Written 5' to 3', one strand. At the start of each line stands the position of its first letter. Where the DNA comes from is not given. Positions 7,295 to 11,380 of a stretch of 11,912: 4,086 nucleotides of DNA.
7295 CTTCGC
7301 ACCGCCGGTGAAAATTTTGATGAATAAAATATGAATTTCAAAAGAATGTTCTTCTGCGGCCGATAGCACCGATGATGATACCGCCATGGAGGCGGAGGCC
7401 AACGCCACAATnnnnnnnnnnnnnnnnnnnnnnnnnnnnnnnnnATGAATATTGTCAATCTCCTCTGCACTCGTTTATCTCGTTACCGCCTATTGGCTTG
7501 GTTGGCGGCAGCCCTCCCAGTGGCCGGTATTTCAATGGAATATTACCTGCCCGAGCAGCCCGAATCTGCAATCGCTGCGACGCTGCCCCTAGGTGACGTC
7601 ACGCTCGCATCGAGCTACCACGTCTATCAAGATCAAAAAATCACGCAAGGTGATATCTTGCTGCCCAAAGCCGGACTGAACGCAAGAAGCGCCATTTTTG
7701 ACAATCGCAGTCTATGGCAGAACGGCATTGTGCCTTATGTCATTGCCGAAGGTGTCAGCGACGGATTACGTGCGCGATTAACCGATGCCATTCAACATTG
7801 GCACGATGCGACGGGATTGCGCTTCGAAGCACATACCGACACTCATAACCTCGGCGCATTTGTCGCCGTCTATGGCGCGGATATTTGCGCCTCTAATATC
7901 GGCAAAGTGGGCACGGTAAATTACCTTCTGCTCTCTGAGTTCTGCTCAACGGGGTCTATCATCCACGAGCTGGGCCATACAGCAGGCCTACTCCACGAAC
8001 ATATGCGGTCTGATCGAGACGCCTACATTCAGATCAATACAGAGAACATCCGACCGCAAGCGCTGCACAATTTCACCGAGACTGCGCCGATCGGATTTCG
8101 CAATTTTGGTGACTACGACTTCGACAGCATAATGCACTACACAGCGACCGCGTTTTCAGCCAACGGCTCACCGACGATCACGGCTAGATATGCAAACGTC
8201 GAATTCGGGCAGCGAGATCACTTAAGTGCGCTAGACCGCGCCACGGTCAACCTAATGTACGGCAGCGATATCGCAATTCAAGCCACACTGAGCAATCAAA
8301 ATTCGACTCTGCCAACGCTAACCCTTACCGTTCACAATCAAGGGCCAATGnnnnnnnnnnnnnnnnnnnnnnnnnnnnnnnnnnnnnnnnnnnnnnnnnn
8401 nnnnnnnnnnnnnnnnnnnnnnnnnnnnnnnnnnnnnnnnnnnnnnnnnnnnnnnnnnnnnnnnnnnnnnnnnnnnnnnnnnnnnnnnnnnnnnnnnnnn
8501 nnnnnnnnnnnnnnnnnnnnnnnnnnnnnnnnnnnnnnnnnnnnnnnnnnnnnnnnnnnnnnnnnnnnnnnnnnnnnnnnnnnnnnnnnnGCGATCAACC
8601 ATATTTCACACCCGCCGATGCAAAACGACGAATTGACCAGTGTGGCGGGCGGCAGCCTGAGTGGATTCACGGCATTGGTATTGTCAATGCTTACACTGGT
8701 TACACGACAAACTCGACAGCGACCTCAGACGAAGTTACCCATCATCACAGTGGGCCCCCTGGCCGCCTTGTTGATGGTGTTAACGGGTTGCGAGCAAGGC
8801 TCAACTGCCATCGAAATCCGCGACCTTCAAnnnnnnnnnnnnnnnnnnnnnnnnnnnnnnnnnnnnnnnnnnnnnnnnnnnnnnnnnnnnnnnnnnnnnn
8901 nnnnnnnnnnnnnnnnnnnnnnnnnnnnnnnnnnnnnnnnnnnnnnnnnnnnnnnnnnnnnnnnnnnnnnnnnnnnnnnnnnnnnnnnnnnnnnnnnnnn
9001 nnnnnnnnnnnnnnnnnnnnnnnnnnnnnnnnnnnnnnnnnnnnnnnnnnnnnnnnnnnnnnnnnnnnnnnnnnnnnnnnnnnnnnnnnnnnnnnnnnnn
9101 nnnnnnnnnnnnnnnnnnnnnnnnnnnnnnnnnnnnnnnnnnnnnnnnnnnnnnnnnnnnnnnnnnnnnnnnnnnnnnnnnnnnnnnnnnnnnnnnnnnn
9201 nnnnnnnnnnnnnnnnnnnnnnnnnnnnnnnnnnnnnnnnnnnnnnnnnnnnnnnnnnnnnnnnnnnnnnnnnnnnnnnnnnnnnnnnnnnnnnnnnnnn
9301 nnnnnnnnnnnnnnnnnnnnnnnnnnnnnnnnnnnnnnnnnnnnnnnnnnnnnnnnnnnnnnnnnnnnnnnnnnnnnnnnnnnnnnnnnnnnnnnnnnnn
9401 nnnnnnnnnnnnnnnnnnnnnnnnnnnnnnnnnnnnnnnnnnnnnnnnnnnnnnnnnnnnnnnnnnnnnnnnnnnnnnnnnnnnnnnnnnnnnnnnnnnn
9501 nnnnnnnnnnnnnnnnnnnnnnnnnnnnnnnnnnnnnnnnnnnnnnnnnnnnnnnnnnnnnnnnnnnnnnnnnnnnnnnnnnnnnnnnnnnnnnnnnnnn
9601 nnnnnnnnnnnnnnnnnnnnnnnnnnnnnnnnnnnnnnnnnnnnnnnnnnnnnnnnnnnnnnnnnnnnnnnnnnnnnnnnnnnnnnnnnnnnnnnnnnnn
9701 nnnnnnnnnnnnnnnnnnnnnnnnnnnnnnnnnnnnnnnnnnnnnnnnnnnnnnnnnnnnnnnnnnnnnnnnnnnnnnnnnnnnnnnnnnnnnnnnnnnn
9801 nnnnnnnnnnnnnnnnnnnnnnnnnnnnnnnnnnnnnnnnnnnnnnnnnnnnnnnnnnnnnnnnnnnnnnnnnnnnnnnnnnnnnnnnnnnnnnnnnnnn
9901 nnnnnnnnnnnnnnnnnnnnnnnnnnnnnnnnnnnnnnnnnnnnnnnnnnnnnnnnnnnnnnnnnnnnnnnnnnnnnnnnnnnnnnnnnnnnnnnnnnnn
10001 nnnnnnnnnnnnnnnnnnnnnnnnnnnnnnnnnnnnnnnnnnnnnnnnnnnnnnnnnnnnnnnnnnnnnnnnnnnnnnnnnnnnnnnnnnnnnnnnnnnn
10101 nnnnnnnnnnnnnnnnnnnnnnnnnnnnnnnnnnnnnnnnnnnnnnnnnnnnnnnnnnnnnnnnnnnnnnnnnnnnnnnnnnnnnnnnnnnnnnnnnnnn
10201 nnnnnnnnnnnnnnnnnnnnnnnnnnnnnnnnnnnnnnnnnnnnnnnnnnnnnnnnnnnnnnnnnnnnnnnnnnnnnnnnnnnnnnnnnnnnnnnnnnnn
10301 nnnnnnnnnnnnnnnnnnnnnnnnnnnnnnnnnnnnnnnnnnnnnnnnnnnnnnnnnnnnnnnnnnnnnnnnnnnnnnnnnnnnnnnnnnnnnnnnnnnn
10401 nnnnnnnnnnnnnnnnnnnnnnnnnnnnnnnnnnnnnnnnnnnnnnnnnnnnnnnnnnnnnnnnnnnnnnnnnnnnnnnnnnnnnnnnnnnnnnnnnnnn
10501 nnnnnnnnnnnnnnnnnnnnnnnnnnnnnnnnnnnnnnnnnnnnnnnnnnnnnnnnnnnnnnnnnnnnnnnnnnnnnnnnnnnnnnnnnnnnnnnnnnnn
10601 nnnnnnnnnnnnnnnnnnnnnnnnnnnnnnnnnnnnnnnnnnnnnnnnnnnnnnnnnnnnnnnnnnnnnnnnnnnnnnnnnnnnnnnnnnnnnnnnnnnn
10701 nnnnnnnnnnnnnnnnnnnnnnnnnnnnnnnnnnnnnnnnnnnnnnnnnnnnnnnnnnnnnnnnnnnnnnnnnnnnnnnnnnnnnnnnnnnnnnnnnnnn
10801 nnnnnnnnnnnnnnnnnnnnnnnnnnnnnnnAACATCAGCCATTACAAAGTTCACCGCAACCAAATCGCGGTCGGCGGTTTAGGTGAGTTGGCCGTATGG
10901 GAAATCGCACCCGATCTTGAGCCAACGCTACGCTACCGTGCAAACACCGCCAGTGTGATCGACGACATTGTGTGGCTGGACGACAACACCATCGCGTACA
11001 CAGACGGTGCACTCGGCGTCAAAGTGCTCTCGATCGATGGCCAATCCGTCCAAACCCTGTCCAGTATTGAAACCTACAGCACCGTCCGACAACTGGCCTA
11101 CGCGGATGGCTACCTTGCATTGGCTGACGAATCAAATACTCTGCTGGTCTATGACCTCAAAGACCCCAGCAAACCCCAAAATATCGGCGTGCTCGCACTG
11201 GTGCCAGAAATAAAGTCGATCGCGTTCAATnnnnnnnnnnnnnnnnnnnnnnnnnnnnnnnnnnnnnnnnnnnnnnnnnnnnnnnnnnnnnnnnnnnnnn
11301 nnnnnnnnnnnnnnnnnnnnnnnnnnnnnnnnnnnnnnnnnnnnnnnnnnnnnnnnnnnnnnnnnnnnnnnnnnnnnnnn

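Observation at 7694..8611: Astacin-family (M12A) zinc metalloprotease domain with CARDB/DUF11-like beta domain in a bacterium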

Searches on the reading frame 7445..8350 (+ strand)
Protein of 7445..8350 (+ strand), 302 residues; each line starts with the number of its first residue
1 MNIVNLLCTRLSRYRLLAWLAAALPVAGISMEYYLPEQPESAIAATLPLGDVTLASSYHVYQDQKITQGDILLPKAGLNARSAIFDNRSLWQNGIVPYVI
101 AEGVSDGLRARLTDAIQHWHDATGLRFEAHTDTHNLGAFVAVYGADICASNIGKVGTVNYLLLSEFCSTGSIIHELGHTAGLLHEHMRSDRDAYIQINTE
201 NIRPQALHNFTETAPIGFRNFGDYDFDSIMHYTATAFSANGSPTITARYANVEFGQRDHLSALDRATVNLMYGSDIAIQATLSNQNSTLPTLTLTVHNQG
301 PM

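Call 71: find_related_loci(query=A4, collection=metagenome_contigs, flank=6000)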
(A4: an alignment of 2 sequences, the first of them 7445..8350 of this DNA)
Query A4 (302 aa) in metagenome_contigs; peptide patterns used: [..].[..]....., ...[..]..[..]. (x = any residue, [..] = any of these).
142 stretches matched a pattern, but none encodes a relative of the query by tblastn (E <= 1e-3).

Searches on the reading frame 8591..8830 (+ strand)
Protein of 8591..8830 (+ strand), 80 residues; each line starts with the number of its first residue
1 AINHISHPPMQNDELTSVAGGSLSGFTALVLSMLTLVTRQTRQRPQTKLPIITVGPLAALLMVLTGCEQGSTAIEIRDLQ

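Call 8: search_protein_families(library=ncbifam, proteins=[window:8591-8830:+], max_evalue=10)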
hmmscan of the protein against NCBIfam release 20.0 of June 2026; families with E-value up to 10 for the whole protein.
window:8591-8830:+ (80 aa): 1 family
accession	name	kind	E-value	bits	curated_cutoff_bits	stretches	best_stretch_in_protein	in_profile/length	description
NF058595.1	invert_tail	domain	0.0016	18.8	37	1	22-71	30-75/113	lipo-invert putative C-terminal anchoring domain-containing protein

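Call 9: search_protein_families(library=pfam, proteins=[window:8591-8830:+], max_evalue=10)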
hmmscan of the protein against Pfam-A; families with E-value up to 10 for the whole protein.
window:8591-8830:+ (80 aa): 0 families

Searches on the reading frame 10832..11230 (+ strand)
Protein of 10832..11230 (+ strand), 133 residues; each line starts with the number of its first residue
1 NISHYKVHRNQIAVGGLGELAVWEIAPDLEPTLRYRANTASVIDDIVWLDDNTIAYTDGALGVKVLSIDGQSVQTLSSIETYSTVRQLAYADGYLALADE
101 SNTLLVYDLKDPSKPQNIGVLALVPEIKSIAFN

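Call 65: search_protein_families(library=pfam, proteins=[window:10832-11230:+], max_evalue=10)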
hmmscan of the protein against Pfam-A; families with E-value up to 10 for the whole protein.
window:10832-11230:+ (133 aa): 3 families
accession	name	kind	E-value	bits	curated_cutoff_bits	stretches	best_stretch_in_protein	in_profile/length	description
PF23385.1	Beta-prop_IFT140_2nd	-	0.014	15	27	1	4-111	34-136/319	IFT140 second beta-propeller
PF24817.1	WD40_WDHD1_1st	-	0.16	11.6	109.9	0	18-58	244-284/291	WDHD1 first WD40 domain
PF05131.20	Pep3_Vps18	-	0.18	11.2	23.1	1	80-123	15-55/353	Pep3/Vps18/deep orange beta-propeller domain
